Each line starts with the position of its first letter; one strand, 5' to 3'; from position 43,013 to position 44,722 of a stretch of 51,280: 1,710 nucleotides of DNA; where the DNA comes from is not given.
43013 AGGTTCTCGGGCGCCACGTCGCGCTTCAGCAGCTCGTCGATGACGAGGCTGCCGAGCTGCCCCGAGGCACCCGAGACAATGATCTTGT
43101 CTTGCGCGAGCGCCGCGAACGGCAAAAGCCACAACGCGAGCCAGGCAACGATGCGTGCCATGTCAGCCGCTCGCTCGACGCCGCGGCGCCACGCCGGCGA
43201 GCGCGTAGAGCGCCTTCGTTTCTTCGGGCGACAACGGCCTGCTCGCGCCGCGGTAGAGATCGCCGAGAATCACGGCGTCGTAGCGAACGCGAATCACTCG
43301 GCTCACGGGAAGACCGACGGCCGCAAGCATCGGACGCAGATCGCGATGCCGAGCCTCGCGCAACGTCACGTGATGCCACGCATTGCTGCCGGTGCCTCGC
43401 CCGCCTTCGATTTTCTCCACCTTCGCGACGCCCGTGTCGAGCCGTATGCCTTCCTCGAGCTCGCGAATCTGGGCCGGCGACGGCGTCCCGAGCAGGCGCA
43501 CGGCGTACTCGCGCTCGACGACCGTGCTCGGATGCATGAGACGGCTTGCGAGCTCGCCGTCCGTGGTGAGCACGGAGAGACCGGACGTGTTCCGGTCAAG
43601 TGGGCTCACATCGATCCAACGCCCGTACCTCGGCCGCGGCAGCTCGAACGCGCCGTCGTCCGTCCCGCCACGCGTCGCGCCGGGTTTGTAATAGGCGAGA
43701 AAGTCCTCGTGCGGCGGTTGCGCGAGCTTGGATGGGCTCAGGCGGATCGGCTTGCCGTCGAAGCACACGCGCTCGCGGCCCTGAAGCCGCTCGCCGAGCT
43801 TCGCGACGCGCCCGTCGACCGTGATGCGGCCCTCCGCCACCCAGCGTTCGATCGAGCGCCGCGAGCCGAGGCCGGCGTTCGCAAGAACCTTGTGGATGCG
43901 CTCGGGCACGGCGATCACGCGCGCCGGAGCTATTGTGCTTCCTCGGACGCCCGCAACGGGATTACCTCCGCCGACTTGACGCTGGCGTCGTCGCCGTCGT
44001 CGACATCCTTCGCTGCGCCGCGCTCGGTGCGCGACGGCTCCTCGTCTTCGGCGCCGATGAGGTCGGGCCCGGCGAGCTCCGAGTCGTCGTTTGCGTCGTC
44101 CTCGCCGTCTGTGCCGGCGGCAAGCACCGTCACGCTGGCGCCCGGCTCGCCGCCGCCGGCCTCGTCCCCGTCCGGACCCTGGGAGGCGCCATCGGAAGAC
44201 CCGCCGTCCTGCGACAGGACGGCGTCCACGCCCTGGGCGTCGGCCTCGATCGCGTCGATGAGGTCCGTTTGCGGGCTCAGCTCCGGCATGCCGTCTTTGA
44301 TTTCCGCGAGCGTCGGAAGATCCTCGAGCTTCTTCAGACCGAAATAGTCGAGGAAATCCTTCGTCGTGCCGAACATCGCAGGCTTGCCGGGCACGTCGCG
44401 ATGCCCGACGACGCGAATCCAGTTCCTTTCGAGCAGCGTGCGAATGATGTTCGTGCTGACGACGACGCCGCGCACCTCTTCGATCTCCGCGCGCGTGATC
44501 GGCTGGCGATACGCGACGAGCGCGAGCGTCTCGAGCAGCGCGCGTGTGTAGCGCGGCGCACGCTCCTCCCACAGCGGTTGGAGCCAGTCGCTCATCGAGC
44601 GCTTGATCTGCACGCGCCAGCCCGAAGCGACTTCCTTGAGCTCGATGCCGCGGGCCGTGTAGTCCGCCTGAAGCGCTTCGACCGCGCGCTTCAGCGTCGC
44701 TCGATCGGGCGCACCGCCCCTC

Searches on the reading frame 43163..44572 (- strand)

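Call 38: search_protein_families(library=pfam, proteins=[window:43163-44572:-], max_evalue=0.00001)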
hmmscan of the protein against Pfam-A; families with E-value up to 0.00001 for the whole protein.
window:43163-44572:- (469 aa): 2 families
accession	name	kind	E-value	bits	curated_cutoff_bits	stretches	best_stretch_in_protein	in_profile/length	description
PF01479.30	S4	-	4.9e-09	36.2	22.8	1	224-267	1-46/48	S4 domain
PF00849.27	PseudoU_synth_2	-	3.6e-07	31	26.8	1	322-417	42-151/152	RNA pseudouridylate synthase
